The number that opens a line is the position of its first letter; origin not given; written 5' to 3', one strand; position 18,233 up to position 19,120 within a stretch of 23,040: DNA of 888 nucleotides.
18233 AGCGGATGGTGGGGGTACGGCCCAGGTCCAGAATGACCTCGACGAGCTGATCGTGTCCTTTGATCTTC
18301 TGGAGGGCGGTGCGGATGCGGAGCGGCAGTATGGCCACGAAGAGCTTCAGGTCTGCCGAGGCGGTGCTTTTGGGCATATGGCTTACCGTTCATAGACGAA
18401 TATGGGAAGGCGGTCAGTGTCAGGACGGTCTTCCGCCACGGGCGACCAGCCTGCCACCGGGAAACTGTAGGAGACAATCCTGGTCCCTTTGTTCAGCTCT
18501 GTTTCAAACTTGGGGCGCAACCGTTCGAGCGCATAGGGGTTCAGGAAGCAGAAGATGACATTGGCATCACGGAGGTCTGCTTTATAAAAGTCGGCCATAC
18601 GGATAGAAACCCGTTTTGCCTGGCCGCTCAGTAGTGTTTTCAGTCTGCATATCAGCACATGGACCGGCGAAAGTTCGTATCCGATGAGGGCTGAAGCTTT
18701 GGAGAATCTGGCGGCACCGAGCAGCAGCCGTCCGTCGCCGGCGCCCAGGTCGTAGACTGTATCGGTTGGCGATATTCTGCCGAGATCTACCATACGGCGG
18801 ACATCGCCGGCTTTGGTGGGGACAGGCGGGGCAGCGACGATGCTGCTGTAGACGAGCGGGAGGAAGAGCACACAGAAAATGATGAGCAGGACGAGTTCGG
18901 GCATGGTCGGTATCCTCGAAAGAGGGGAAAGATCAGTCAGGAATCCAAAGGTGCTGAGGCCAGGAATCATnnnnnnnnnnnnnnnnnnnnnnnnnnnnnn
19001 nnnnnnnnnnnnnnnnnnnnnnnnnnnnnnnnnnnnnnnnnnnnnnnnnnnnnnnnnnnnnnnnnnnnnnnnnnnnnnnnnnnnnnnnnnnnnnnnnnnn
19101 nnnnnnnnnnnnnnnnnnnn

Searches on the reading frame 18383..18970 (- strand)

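Call 6: search_protein_families(library=ncbifam, proteins=[window:18383-18970:-], max_evalue=0.01)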
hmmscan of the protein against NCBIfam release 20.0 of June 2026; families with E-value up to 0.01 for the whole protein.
window:18383-18970:- (195 aa): 3 families
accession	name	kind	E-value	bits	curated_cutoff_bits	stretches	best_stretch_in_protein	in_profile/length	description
NF041081.1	prot_lys_mtase_Arch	equivalog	9.2e-25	87.4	200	1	60-178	1-119/142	protein-lysine N-methyltransferase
NF000337.1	erm_SHROVE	exception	0.0011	18.3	320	1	57-133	17-88/248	ErmE/ErmH/ErmO/ErmR family 23S rRNA (adenine(2058)-N(6))-methyltransferase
NF000499.2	Erm23S_rRNA_broad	equivalog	0.0079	15.6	212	1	56-135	11-85/244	23S ribosomal RNA methyltransferase Erm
